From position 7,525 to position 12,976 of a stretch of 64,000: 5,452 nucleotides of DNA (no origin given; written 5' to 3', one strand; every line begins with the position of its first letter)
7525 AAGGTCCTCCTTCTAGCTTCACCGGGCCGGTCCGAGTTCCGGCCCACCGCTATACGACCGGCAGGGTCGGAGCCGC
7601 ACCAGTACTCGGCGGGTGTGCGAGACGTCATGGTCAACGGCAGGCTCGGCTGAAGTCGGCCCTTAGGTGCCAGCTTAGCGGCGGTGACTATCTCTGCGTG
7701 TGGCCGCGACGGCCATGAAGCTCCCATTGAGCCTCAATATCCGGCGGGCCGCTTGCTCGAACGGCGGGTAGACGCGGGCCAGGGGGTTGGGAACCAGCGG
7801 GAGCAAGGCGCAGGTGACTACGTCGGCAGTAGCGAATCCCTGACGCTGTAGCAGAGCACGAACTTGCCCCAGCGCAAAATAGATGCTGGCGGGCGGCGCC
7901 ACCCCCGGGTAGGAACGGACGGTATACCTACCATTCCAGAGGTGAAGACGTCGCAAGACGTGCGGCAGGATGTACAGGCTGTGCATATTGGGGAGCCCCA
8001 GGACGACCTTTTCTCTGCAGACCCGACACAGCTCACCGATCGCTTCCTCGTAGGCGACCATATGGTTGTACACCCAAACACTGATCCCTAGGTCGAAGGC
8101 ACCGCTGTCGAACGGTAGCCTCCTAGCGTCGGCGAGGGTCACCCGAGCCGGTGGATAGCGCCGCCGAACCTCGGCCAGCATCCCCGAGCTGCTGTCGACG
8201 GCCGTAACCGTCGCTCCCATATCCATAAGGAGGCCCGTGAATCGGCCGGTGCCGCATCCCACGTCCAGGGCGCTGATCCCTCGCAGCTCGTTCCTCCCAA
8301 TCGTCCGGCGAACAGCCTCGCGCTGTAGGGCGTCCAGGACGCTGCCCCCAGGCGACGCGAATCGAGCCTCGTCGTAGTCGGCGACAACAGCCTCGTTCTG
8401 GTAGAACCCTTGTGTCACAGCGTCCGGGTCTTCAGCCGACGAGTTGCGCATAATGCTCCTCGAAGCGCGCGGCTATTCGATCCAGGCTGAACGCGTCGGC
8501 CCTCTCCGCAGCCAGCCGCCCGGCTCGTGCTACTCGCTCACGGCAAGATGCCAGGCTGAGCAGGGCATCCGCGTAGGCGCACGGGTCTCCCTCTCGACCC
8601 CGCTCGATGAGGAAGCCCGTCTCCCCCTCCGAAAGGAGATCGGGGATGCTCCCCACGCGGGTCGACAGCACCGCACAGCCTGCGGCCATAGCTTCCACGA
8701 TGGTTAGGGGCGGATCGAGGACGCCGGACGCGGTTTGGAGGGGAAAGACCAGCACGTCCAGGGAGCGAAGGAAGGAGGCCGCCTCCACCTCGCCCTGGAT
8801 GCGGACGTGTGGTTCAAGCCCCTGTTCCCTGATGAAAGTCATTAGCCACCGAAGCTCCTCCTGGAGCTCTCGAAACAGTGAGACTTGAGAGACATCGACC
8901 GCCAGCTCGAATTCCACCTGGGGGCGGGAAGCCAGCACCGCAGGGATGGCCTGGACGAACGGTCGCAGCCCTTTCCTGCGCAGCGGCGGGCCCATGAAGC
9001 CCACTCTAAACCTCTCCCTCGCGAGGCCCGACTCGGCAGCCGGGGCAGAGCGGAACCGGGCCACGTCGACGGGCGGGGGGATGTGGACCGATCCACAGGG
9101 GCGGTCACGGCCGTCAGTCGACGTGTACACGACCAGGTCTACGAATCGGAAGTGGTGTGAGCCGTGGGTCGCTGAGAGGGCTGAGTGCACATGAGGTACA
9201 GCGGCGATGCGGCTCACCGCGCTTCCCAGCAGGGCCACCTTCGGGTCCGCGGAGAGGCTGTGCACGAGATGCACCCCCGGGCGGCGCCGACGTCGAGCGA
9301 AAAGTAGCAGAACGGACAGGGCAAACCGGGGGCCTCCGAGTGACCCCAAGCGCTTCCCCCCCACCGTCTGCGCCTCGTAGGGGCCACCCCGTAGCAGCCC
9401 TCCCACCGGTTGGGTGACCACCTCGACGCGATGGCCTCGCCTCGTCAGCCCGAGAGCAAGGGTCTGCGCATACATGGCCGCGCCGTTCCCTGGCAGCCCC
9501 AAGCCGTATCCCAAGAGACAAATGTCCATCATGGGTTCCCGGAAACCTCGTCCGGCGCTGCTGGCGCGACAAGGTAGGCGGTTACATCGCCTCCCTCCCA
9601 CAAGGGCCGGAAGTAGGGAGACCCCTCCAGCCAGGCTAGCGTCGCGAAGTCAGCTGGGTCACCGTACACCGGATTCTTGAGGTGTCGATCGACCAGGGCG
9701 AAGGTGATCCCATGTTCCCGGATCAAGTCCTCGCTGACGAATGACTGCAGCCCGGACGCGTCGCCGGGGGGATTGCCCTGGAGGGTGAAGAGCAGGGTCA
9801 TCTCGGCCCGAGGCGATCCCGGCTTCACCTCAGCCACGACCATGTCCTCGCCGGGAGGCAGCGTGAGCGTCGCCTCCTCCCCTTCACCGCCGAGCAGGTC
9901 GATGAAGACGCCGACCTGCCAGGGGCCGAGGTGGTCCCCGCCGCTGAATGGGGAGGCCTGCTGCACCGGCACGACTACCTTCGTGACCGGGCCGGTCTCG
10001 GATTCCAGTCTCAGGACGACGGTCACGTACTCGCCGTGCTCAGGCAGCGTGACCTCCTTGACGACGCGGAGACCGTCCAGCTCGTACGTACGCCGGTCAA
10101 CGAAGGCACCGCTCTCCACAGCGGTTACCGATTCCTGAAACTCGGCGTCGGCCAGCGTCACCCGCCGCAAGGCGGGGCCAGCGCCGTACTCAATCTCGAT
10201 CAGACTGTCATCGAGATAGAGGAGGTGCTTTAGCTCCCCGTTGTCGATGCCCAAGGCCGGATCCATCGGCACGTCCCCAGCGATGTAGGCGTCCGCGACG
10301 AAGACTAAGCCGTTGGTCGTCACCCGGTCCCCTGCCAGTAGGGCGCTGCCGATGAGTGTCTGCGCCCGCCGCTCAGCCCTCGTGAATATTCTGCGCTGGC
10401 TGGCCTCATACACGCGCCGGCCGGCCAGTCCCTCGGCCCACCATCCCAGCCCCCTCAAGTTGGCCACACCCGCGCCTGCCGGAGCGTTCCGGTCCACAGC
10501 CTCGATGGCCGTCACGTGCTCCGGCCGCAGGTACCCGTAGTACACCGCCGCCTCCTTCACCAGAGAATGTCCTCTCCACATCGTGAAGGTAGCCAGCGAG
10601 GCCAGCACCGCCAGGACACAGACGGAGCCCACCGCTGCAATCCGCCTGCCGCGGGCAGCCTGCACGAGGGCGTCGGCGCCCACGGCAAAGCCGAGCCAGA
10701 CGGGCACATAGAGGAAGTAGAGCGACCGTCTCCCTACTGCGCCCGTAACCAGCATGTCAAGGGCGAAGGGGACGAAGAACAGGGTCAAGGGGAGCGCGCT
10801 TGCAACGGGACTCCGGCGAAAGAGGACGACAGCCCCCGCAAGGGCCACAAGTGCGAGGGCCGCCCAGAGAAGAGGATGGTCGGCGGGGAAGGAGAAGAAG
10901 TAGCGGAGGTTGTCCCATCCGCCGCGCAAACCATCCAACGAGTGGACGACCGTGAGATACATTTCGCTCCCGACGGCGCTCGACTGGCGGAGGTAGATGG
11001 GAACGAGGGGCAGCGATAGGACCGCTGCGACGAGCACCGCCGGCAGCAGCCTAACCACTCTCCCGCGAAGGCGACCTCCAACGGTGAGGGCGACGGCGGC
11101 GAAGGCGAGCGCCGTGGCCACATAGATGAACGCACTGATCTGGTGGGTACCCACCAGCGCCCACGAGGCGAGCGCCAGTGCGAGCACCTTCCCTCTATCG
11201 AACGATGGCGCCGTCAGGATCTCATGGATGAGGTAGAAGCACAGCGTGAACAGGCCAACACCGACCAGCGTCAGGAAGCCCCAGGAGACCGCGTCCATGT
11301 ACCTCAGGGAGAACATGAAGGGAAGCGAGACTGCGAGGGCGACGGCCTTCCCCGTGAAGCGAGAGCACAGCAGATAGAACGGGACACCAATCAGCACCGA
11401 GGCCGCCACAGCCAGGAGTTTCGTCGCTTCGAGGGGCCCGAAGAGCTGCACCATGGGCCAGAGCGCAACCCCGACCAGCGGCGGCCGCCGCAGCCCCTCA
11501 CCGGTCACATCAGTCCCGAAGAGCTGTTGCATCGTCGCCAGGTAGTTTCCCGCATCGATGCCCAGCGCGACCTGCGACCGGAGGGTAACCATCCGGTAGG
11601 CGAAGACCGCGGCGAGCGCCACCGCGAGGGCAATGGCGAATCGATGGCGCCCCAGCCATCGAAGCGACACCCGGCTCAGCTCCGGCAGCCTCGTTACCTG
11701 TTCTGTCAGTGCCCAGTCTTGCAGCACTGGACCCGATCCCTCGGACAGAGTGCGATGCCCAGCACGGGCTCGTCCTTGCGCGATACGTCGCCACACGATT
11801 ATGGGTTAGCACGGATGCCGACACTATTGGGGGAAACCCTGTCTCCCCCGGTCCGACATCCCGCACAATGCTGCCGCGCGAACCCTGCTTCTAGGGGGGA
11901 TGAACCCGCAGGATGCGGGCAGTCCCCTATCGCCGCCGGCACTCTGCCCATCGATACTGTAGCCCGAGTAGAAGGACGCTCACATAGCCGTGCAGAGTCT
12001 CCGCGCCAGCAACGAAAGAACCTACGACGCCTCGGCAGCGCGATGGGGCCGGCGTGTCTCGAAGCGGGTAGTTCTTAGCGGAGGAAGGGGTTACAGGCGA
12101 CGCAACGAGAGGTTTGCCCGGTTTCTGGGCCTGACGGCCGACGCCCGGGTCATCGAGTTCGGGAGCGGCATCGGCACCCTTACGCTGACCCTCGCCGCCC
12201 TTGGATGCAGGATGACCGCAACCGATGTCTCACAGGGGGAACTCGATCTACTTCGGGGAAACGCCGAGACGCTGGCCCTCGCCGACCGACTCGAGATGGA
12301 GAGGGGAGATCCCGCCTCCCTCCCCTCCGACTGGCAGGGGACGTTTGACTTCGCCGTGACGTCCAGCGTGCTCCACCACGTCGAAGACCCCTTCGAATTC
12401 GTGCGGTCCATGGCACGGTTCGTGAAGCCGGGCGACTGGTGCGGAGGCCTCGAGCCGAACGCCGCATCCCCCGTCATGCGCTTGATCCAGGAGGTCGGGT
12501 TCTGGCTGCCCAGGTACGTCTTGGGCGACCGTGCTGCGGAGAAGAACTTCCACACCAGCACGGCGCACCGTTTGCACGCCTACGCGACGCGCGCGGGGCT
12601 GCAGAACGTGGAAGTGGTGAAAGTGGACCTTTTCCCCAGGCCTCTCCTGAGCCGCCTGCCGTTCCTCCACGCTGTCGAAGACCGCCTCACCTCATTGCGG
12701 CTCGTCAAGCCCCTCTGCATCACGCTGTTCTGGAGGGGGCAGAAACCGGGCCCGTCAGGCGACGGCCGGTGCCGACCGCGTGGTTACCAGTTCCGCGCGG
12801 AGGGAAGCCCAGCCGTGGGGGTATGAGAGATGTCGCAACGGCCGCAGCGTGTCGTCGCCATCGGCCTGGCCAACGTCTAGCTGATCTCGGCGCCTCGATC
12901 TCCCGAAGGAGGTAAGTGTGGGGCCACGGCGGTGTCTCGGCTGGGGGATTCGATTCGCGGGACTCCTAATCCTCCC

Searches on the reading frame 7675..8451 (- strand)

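Call 7: search_protein_families(library=pfam, proteins=[window:7675-8451:-])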
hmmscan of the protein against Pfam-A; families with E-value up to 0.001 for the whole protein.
window:7675-8451:- (258 aa): 6 families
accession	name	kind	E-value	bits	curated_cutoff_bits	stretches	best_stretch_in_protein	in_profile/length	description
PF08241.18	Methyltransf_11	-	1.3e-19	71.1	21.2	1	62-147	1-89/95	Methyltransferase domain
PF13649.12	Methyltransf_25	-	6e-18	65.8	27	1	62-147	2-95/97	Methyltransferase domain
PF13847.12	Methyltransf_31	-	2e-08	34.5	27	1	58-157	4-113/145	Methyltransferase domain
PF08242.18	Methyltransf_12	-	4.9e-07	30.8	30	1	62-144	1-91/98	Methyltransferase domain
PF13489.12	Methyltransf_23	-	1.7e-06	28.3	27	1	51-171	17-131/164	Methyltransferase domain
PF01209.24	Ubie_methyltran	-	0.00054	19.8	20.1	1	54-145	44-143/233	ubiE/COQ5 methyltransferase family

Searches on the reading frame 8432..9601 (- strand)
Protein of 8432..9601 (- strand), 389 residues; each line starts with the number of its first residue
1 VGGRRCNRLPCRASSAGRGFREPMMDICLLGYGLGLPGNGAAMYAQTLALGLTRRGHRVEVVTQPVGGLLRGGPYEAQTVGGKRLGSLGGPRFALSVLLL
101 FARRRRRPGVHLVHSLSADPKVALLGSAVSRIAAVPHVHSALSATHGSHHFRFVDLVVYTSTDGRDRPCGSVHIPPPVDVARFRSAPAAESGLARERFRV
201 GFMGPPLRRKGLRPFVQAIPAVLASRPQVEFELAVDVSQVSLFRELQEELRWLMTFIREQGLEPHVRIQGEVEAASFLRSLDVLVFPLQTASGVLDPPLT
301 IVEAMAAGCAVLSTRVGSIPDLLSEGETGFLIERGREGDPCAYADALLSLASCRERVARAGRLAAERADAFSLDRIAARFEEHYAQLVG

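Call 7: search_protein_families(library=pfam, proteins=[window:8432-9601:-])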
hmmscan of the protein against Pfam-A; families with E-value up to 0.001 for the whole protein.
window:8432-9601:- (389 aa): 4 families
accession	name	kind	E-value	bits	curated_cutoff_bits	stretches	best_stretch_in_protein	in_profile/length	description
PF13692.12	Glyco_trans_1_4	-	1.1e-21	78.1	27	1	199-351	3-140/142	Glycosyl transferases group 1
PF00534.26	Glycos_transf_1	-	6.6e-15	55.5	26.4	1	192-362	10-167/172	Glycosyl transferases group 1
PF13439.12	Glyco_transf_4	-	8.4e-08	32.9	28.5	1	39-146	2-109/170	Glycosyltransferase Family 4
PF13579.12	Glyco_trans_4_4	-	2.3e-05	25.2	29.7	1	39-144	1-104/158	Glycosyl transferase 4-like domain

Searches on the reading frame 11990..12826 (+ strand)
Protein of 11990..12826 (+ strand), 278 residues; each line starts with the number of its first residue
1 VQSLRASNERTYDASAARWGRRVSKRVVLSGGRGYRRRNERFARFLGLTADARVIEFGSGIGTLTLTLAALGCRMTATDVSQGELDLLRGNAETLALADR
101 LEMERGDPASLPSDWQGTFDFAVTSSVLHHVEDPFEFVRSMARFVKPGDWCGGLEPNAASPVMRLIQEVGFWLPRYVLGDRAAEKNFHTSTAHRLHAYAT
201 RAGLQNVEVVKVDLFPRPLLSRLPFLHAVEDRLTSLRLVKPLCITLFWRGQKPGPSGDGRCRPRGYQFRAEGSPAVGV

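Call 7: search_protein_families(library=pfam, proteins=[window:11990-12826:+])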
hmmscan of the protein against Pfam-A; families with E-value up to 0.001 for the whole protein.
window:11990-12826:+ (278 aa): 5 families
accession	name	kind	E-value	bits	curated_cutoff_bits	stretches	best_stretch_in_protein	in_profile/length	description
PF13489.12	Methyltransf_23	-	1.1e-17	64.7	27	1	41-209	12-164/164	Methyltransferase domain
PF08241.18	Methyltransf_11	-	3e-14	53.9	21.2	1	56-148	2-90/95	Methyltransferase domain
PF08242.18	Methyltransf_12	-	3.1e-13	50.7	30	1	55-148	1-95/98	Methyltransferase domain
PF13649.12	Methyltransf_25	-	5.1e-13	50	27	1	54-148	1-96/97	Methyltransferase domain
PF13847.12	Methyltransf_31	-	4.3e-10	39.9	27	1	50-152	3-108/145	Methyltransferase domain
